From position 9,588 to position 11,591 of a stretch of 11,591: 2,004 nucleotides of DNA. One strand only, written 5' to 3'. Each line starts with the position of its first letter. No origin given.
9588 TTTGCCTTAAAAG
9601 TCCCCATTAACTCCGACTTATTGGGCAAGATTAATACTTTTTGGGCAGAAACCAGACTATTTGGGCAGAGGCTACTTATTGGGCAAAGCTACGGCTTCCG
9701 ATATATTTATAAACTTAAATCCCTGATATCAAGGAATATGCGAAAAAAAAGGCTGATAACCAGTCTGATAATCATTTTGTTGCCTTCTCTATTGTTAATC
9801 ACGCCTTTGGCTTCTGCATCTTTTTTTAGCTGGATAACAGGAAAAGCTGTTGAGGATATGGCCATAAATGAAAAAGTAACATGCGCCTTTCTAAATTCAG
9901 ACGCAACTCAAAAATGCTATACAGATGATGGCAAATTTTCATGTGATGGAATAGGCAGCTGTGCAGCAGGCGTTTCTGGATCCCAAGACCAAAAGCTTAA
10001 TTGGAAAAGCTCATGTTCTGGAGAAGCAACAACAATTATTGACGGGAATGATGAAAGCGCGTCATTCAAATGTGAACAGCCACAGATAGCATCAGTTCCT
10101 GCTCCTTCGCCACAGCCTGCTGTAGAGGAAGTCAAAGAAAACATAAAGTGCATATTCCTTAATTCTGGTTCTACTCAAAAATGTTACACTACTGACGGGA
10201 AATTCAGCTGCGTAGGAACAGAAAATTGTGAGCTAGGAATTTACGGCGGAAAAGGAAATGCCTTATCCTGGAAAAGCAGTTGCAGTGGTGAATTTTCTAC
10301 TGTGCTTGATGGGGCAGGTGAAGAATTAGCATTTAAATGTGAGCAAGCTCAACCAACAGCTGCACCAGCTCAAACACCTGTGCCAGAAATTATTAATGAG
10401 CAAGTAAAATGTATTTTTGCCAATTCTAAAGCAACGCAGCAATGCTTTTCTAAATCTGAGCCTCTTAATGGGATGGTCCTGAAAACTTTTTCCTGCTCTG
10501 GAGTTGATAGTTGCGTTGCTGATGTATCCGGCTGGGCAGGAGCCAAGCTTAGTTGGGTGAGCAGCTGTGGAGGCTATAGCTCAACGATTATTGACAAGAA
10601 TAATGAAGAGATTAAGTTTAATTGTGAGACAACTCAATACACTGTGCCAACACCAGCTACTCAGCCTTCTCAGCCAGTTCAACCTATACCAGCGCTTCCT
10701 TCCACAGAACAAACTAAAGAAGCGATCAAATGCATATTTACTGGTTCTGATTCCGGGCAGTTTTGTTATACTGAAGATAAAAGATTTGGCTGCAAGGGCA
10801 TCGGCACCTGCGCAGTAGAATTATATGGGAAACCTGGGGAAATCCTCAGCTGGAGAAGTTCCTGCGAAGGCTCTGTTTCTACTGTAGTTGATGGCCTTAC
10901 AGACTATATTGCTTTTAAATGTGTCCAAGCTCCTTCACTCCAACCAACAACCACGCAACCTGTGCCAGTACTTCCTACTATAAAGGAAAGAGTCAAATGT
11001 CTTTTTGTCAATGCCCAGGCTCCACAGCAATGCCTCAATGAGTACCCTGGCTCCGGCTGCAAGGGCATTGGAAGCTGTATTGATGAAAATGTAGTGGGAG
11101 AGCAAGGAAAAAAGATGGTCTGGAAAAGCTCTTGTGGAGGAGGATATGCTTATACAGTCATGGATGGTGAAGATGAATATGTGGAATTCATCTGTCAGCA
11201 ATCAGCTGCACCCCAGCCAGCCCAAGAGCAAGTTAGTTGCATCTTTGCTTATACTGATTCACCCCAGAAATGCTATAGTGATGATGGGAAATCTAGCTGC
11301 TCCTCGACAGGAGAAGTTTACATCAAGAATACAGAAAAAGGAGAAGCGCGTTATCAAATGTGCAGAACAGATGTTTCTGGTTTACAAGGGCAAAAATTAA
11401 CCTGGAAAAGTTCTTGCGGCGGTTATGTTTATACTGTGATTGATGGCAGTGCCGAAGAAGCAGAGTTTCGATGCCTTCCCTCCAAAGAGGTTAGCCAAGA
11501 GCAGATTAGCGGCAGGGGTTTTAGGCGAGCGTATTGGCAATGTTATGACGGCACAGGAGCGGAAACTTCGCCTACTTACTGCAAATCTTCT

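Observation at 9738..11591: Long ORF absent from the ORF track: secreted protein built from at least six tandem copies of an unrecognised six-cysteine domain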

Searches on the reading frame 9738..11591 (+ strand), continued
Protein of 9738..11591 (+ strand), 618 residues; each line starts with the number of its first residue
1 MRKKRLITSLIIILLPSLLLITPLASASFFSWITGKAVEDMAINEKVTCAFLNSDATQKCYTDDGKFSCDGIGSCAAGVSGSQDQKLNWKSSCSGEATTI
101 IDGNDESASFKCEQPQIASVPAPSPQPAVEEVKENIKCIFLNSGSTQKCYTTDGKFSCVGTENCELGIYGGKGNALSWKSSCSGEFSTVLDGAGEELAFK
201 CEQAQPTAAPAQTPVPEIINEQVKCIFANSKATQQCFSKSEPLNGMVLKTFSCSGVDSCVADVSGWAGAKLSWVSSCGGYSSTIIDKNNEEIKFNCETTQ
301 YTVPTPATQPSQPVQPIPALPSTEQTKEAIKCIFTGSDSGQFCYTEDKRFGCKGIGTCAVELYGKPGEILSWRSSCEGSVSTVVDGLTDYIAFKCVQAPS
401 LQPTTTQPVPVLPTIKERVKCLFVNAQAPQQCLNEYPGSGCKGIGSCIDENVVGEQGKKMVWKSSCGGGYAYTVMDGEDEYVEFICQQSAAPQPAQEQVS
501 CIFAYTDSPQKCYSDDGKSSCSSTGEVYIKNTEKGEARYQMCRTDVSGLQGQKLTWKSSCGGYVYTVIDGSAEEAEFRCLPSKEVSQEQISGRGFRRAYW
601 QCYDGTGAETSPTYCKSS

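Call 88: search_protein_families(library=pfam, proteins=[window:9738-11591:+, P0019, P0001, P0005, P0035, P0014], max_evalue=10)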
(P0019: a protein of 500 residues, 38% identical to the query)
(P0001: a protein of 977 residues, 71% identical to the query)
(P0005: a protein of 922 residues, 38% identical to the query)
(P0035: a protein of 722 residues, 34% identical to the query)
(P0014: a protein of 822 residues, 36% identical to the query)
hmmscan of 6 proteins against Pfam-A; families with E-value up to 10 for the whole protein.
window:9738-11591:+ (618 aa): 2 families
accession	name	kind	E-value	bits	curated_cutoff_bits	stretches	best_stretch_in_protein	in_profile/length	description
PF17960.7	TIG_plexin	-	1.6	9.2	22.7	1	409-431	17-39/89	TIG domain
PF23667.1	CUB_CDCP1_1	-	3.7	7.9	27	1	90-116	34-59/72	CDCP1 CUB domain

P0019 (500 aa): 9 families
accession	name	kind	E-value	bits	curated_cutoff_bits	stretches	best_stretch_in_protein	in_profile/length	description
PF22812.1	CR_prot_dom_plant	-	7.9e-06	26.7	34.1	2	341-385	6-45/71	Plant cysteine-rich protein domain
PF12355.13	Dscam_C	-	0.00044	21.6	26.1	0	183-214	56-86/118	Down syndrome cell adhesion molecule C terminal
PF04422.18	FrhB_FdhB_N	-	0.0037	17.8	22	0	384-409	2-28/78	Coenzyme F420 hydrogenase/dehydrogenase, beta subunit N-term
PF12229.13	PG_binding_4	-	0.048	14.3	22.1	0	381-398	84-101/117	Putative peptidoglycan binding domain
PF15972.10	Unpaired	-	0.38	10.7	27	0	475-490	22-37/273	Unpaired protein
PF05308.16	Mito_fiss_reg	-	0.79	10.3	26.3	0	183-203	176-196/244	Mitochondrial fission regulator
PF20578.4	aBig_2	-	2.1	8.7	27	0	304-317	29-42/89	Atrophied bacterial Ig domain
PF17960.7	TIG_plexin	-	2.4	8.6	22.7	1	348-375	21-49/89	TIG domain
PF22311.1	DUF6970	-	2.4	8.5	27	0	117-159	34-76/78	Domain of unknown function (DUF6970)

P0001 (977 aa): 6 families
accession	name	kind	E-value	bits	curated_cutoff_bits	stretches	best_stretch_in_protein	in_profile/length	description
PF00085.26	Thioredoxin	-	0.00012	22.5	23.5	1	679-765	16-101/103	Thioredoxin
PF13098.12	Thioredoxin_2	-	0.0011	19.7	27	1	683-765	7-104/104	Thioredoxin-like domain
PF05768.20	Glrx-like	-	0.0023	18.6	26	1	684-720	1-37/77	Glutaredoxin-like domain (DUF836)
PF13192.12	Thioredoxin_3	-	0.0038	17.7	24.8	1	691-742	8-55/76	Thioredoxin domain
PF13728.12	TraF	-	0.019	15.2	23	1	684-746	132-202/224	F plasmid transfer operon protein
PF17960.7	TIG_plexin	-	2.2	8.7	22.7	2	411-435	17-41/89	TIG domain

P0005 (922 aa): 1 family
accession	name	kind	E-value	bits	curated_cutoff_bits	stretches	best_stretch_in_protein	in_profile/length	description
PF17960.7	TIG_plexin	-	2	8.9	22.7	0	387-408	19-40/89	TIG domain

P0035 (722 aa): 10 families
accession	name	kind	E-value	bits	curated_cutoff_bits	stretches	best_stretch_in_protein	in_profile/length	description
PF13462.12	Thioredoxin_4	-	2.5e-25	90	23.2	1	481-631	13-164/165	Thioredoxin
PF01323.26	DSBA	-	1.3e-19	71.2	25.6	2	541-630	100-190/191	DSBA-like thioredoxin domain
PF13098.12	Thioredoxin_2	-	1.1e-05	26.1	27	1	488-629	12-103/104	Thioredoxin-like domain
PF15481.11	CPG4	-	0.018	16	32.7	1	380-420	50-90/94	Chondroitin proteoglycan 4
PF14353.12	CpXC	-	0.06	13.8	25.4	1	477-529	24-76/121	CpXC protein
PF21187.2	CYAA_C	-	0.098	13.4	22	1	254-317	6-69/100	Yeast adenylate cyclase, C-terminal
PF14440.12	XOO_2897-deam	-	0.15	12.6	27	1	44-82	45-82/101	Xanthomonas XOO_2897-like deaminase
PF24440.1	DUF7559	-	0.19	12.4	27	1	488-499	33-44/52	Family of unknown function (DUF7559)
PF05484.17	LRV_FeS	-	0.35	11.3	27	0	420-435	20-35/53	LRV protein FeS4 cluster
PF10500.14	SR-25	-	3.3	7.6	40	1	295-329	49-83/226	Nuclear RNA-splicing-associated protein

P0014 (822 aa): 6 families
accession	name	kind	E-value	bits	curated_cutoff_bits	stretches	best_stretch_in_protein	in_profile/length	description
PF23667.1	CUB_CDCP1_1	-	1.9e-05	24.9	27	1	176-202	36-61/72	CDCP1 CUB domain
PF00085.26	Thioredoxin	-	0.00092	19.6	23.5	1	618-671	10-64/103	Thioredoxin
PF13728.12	TraF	-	0.0014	18.9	23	1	615-671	117-173/224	F plasmid transfer operon protein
PF05768.20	Glrx-like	-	0.017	15.8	26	1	637-692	8-57/77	Glutaredoxin-like domain (DUF836)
PF13192.12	Thioredoxin_3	-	0.021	15.3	24.8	1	634-661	5-32/76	Thioredoxin domain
PF23248.1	KH_PARP14_2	-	0.38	11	27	1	609-665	7-64/72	PARP14, second type I KH domain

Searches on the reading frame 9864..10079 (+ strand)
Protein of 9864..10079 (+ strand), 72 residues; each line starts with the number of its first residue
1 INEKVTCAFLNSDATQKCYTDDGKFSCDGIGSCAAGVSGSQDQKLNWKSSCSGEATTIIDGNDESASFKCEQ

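Call 23: search_solved_structures(query=A1, max_evalue=10, show_alignments=2)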
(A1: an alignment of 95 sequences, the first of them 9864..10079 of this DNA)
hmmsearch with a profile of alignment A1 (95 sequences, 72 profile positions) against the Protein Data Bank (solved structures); distinct sequences matched with E-value up to 10: 2.
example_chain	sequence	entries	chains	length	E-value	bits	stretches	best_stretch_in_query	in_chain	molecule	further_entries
8gl8_D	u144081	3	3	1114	1.5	12.5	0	24-52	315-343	RemZ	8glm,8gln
4c1s_A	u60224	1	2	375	5.2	10.8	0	28-68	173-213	GLYCOSIDE HYDROLASE FAMILY 76 MANNOSIDASE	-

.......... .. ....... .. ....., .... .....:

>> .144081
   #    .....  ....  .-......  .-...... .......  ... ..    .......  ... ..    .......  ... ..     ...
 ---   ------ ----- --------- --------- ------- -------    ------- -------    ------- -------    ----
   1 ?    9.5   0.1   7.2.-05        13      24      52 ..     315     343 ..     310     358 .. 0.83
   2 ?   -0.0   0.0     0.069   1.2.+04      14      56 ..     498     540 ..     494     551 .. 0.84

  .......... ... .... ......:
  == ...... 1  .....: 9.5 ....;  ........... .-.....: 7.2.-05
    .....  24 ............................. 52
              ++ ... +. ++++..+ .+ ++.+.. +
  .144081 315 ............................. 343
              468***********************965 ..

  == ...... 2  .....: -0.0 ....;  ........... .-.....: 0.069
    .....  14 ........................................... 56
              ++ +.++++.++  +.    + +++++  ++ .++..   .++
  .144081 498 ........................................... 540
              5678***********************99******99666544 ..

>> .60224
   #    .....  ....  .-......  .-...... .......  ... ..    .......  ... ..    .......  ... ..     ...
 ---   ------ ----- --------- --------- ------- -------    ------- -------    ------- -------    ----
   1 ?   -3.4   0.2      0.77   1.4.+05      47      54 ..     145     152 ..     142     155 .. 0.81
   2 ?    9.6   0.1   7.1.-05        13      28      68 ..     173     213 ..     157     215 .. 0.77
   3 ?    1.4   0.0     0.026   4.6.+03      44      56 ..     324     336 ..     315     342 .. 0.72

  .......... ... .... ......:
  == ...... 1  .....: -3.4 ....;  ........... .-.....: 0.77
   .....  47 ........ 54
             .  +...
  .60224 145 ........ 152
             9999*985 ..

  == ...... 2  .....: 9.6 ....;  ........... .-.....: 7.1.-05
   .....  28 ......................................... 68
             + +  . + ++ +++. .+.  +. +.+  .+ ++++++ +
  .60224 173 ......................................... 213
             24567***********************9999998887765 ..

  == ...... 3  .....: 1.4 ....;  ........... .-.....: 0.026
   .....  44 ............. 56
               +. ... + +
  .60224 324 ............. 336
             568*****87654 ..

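Call 29: predict_structure(alignment_id=A1)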
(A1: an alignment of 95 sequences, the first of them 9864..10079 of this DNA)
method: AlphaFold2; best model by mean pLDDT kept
length: 72 residues; sequences in the alignment: 95
mean_pLDDT: 94.8   pTM: 0.77
mean pLDDT of the five models: 94.8, 94.8, 93.6, 91.9, 91.9
residues with pLDDT >= 90: 68; 70-90: 3; 50-70: 1; < 50: 0
segments of 3 or more residues with pLDDT < 50: none
pLDDT, mean of each block of 10 residues (from residue 1): 96 94 96 96 96 95 95 74
secondary structure, 60 per line:
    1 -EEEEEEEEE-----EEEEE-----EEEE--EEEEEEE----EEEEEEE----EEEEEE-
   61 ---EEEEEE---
elements in order: E2-10 E16-20 E26-29 E32-38 E43-49 E54-59 E64-69
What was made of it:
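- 9864..10079 (+): Six-Cys module 1 (aa 43-114). The AlphaFold model of this module has pLDDT 94.8 and seven beta strands (call 29).
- On Prealbumin-like / carboxypeptidase-regulatory-like small beta-sandwich fold class: The model has seven strands (call 29).
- The model has pLDDT 94.8 and is all-beta (call 29). A compact all-beta domain modelled at pLDDT 94.8 with evenly spread Cys is typical of structural disulfides (call 29).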

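Call 31: search_protein_representatives(alignment_id=A1)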
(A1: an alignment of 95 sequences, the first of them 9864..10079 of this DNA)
Query: 95 sequences, 72 profile positions. Proteins with E-value up to 0.001 (for the whole library): 793; up to 1e-10: 649; up to 1e-30: 129. The best 150 are listed.
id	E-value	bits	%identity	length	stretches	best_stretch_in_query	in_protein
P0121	2.3e-138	466.9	-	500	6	2-71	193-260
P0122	2.0e-136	460.7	-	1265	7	1-71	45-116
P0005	2.7e-135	457.1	-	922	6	1-72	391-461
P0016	2.8e-128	434.6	-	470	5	1-71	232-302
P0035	9.0e-128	433.0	-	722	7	1-71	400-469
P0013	2.3e-127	431.7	-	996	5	1-71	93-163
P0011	5.3e-118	401.7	-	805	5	1-71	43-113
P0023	1.9e-117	399.9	-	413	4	1-72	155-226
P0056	8.0e-115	391.5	-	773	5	2-70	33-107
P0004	5.5e-114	388.8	-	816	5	2-72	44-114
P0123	1.4e-109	374.7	-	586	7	1-71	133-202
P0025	2.8e-106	364.1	-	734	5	1-72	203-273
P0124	1.9e-103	355.0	-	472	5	1-71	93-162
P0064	2.1e-95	329.3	-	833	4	1-71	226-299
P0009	2.2e-93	322.8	-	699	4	1-71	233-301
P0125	9.8e-92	317.5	-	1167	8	1-71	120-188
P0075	1.2e-76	269.2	-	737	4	2-71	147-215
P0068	1.9e-64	230.1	-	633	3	1-71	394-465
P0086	2.4e-39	149.7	-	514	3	1-70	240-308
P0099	5.8e-27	110.0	-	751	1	2-71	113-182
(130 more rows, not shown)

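Call 32: fold_search(model_id=the predicted structure, library=pdb)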
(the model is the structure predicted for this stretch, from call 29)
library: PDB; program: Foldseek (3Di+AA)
matches with E <= 10: 493; with E <= 0.001: 0
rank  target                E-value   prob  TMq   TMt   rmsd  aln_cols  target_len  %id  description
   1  8x8k_C                8.6e-03  1.00  0.53  0.43   4.8        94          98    8  Crystal structure of STBD1 CBM20 domain in complex with maltotetraose (released 2024-09-18)
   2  8x8k_A                3.3e-02  0.99  0.53  0.43   4.9        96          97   11  Crystal structure of STBD1 CBM20 domain in complex with maltotetraose (released 2024-09-18)
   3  4v4c_B                5.4e-02  1.00  0.66  0.20   3.0        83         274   17  Crystal Structure of Pyrogallol-Phloroglucinol Transhydroxylase from Pelobacter acidigallici (released 2014-07-09)
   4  5k39_B                6.3e-02  1.00  0.68  0.36   3.0        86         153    8  THE TYPE II COHESIN DOCKERIN COMPLEX FROM CLOSTRIDIUM THERMOCELLUM (released 2017-03-29)
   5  9hfj                  7.9e-02  0.99  0.56  0.52   3.5        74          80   12  Crystal structure of the NTE domain of SusCdex (BT3090) dextran transporter (released 2025-11-26)
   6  7djl_C                8.8e-02  0.80  0.46  0.10   7.7       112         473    9  Structure of four truncated and mutated forms of quenching protein (released 2022-06-08)
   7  8fia_A                1.0e-01  0.97  0.54  0.04   4.3        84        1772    8  The structure of fly Teneurin self assembly (released 2023-05-03)
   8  5m0y_B                1.1e-01  0.89  0.48  0.26   5.7        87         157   10  Crystal Structure of the CohScaA-XDocCipB type II complex from Clostridium thermocellum at 1.5Angstrom resolution (released 2017-09-06)
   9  7czj_A                1.2e-01  0.99  0.58  0.46   4.1        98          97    9  The Crystal Structure of Family 20 CBM of Maltotetraose-forming Amylase from Pseudomonas Saccharophila STB07 (released 2021-09-08)
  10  4cgt                  1.4e-01  0.84  0.48  0.08   5.6       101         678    9  DELETION MUTANT DELTA(145-150), F151D OF CYCLODEXTRIN GLYCOSYLTRANSFERASE (released 1998-08-12)
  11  3njx                  1.5e-01  0.99  0.63  0.11   3.6        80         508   10  Rhamnogalacturonan Lyase from Aspergillus aculeatus mutant H210A (released 2010-10-06)
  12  5xya                  1.5e-01  0.97  0.57  0.04   3.7        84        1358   12  Crystal structure of a serine protease from Streptococcus species (released 2018-08-08)
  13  4jcl                  1.6e-01  0.87  0.52  0.08   5.1       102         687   10  Crystal structure of Alpha-CGT from Paenibacillus macerans at 1.7 Angstrom resolution (released 2014-02-26)
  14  4fl4_C                1.8e-01  0.99  0.65  0.18   3.9        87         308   11  Scaffoldin conformation and dynamics revealed by a ternary complex from the Clostridium thermocellum cellulosome (released 2012-06-27)
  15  9k1u_B                1.9e-01  0.93  0.54  0.52   4.8        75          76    7  crystal structure of Rtks and Ppka complex (released 2025-10-22)
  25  9n2d_E                4.4e-01  0.75  0.51  0.31   4.3        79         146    8  Cryo-EM structure of an extended F. johnsoniae BAM complex, composite map (released 2025-07-09)
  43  9fxb_D                6.8e-01  0.54  0.48  0.09   4.6        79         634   13  Cryo-EM structure of the type 1 pilus assembly platform as part of the FimI-bound chaperone-usher pilus complex (FimDH (released 2025-06-04)
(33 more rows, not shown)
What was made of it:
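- The top structural neighbours include carbohydrate-binding CBM20 and the cohesin-dockerin X-module (call 32).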

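Call 41: fold_search(model_id=the predicted structure, library=viral)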
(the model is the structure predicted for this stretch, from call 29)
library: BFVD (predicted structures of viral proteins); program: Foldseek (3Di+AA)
matches with E <= 10: 301; with E <= 0.001: 0
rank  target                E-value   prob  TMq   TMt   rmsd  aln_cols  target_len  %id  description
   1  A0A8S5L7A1            2.5e-03  1.00  0.59  0.06   3.4        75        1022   11  Structural protein [CrAss-like virus sp. ctt4r3]
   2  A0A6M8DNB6            1.9e-02  0.99  0.53  0.28   4.3        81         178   10  (no name in the UniProt tables at hand)
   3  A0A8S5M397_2          2.3e-02  0.95  0.42  0.06   5.2        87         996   11  FdeC-like protein [Siphoviridae sp. ctqpo8]
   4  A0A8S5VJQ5            3.2e-02  1.00  0.65  0.11   3.4        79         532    9  (no name in the UniProt tables at hand)
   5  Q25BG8                3.4e-02  1.00  0.70  0.11   2.6        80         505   12  Structural protein 27 [His1 virus (isolate Australia/Victoria)]
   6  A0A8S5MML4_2          3.6e-02  1.00  0.65  0.07   3.0        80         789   11  Cell wall surface anchor family domain protein [Siphoviridae sp. ctxc31]
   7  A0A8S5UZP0            3.6e-02  1.00  0.62  0.13   3.3        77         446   13  Tail collar fiber protein [Myoviridae sp. ctGk74]
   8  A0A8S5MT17            3.8e-02  0.96  0.47  0.38   4.5        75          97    9  Carboxypeptidase regulatory-like domain protein [Siphoviridae sp. ct8Ri8]
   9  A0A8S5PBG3            4.0e-02  1.00  0.62  0.17   3.3        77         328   17  Tail collar fiber protein [Myoviridae sp. ct3D84]
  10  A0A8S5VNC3            4.4e-02  0.99  0.57  0.07   3.6        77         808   17  (no name in the UniProt tables at hand)
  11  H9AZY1                5.9e-02  0.94  0.49  0.13   4.9        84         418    7  VP17 [Haloarcula hispanica icosahedral virus 2]
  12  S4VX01                5.9e-02  0.91  0.44  0.37   5.2        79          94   15  Uncharacterized protein [Pandoravirus dulcis]
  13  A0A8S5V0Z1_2          6.2e-02  1.00  0.68  0.07   2.9        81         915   12  Putative membrane protein [Siphoviridae sp. ct3r22]
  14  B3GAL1                6.9e-02  0.99  0.61  0.14   3.8        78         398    9  AMDV2_12 [uncultured virus]
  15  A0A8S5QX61            7.7e-02  0.95  0.51  0.17   4.6        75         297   12  Uncharacterized protein [Siphoviridae sp. ct9lR64]
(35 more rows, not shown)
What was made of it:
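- On Solved structures (PDB), for the six-Cys module: Foldseek against BFVD gives a best E of 2.5e-3 (call 41).
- The nearest folds are small sandwich domains typical of extracellular stalks and binding modules: CBM20, the cohesin X-module, SusC NTE and teneurin (calls 32, 41).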

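Call 42: search_protein_families(library=pfam, alignment_id=A1, max_evalue=1)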
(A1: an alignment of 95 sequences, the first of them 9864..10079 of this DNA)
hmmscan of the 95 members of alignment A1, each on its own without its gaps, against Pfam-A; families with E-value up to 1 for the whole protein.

A. member 1, window:9864-10079:+ (72 aa): 1 family
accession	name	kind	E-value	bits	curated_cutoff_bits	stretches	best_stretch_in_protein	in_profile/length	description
PF23105.1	EGF_integrin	-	0.088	13.3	27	1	14-37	3-26/45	Integrin EGF domain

B. families by the number of members that match (of 95 scanned): 24 families
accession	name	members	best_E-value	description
PF23105.1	EGF_integrin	6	0.0053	Integrin EGF domain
PF25641.1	Head_fiber_dimeric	5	0.04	Head fiber dimeric protein-like domain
PF14440.12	XOO_2897-deam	3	0.0019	Xanthomonas XOO_2897-like deaminase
PF20578.4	aBig_2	3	0.0036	Atrophied bacterial Ig domain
PF12955.13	Vps3844_C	3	0.039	Vacuolar sorting protein Vps3844, C-terminal domain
PF01493.24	GXGXG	1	0.0099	GXGXG motif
PF15223.11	EPOP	1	0.028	Elongin BC and Polycomb repressive complex 2-associated protein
PF15523.11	Ntox16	1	0.036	Novel toxin 16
PF11528.13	DUF3224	1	0.04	Protein of unknown function (DUF3224)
PF11767.14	SET_assoc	1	0.056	Histone lysine methyltransferase SET associated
PF19986.4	DUF6422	1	0.059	Family of unknown function (DUF6422)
PF25152.1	CD59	1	0.073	CD59 glycoprotein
PF02297.22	COX6B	1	0.076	Cytochrome oxidase c subunit VIb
PF00622.36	SPRY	1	0.08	SPRY domain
PF22530.2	Terminase-T7_RNaseH-like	1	0.12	Terminase Bacteriophage T7, Ribonuclease H-like domain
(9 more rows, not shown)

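Call 87: search_protein_families(library=pfam, proteins=[P0122, P0125, P0121], max_evalue=0.001)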
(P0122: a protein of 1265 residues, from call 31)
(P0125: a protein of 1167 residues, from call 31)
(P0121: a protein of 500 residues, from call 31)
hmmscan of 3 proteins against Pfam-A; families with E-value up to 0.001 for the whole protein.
P0122 (1265 aa): 4 families
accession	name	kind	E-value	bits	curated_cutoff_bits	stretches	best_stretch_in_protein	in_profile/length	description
PF00085.26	Thioredoxin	-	6.4e-10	39.4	23.5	1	750-833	20-102/103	Thioredoxin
PF05768.20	Glrx-like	-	1.8e-06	28.7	26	0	755-806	5-55/77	Glutaredoxin-like domain (DUF836)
PF13192.12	Thioredoxin_3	-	0.00036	20.9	24.8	0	757-806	7-55/76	Thioredoxin domain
PF13098.12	Thioredoxin_2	-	0.00064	20.5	27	0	748-807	5-82/104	Thioredoxin-like domain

P0125 (1167 aa): 1 family
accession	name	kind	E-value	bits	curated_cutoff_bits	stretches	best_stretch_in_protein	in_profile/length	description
PF22639.1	Gp18_dom_I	-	9.5e-05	22.7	27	0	564-615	35-85/93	Tail sheath protein Gp18-like domain I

P0121 (500 aa): 1 family
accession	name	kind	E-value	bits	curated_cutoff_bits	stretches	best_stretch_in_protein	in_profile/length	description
PF22812.1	CR_prot_dom_plant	-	3e-08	34.4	34.1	0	181-213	4-35/71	Plant cysteine-rich protein domain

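Call 88: search_protein_families(library=pfam, proteins=[P0121, P0123], max_evalue=10)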
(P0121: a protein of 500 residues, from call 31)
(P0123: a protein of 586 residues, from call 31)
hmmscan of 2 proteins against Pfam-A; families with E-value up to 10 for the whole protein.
P0121 (500 aa): 9 families
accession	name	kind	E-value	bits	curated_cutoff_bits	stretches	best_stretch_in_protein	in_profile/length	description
PF22812.1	CR_prot_dom_plant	-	3e-08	34.4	34.1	3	181-213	4-35/71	Plant cysteine-rich protein domain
PF12229.13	PG_binding_4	-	0.002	18.7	22.1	0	141-162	81-102/117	Putative peptidoglycan binding domain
PF16101.10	PRIMA1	-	0.0027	17.9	38.6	3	421-437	62-80/158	Proline-rich membrane anchor 1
PF04422.18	FrhB_FdhB_N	-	0.0044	17.6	22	0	302-337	2-38/78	Coenzyme F420 hydrogenase/dehydrogenase, beta subunit N-term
PF05308.16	Mito_fiss_reg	-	0.016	15.9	26.3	0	421-438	176-193/244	Mitochondrial fission regulator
PF12312.13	NeA_P2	-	0.04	13.8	25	1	180-196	198-214/258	Nepovirus subgroup A polyprotein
PF12355.13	Dscam_C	-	0.74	11.2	26.1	1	181-213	56-87/118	Down syndrome cell adhesion molecule C terminal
PF25641.1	Head_fiber_dimeric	-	0.92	9.8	30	0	463-488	19-44/61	Head fiber dimeric protein-like domain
PF12276.13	DUF3617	-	1.7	9.9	24.5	1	42-92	20-70/106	Protein of unknown function (DUF3617)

P0123 (586 aa): 4 families
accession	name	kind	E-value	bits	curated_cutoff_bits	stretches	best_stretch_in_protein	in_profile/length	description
PF05702.16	Herpes_UL49_5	-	0.00075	20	22.2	2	316-349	33-66/98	Herpesvirus UL49.5 envelope/tegument protein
PF11589.14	DUF3244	-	0.028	14.8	25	0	392-419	44-71/96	Domain of unknown function (DUF3244)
PF09956.15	Phage_cement_2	-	0.53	11.1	24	0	557-577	61-81/103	Phage cement protein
PF12581.13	DUF3756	-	0.54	10.6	25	1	277-302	4-29/41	Protein of unknown function (DUF3756)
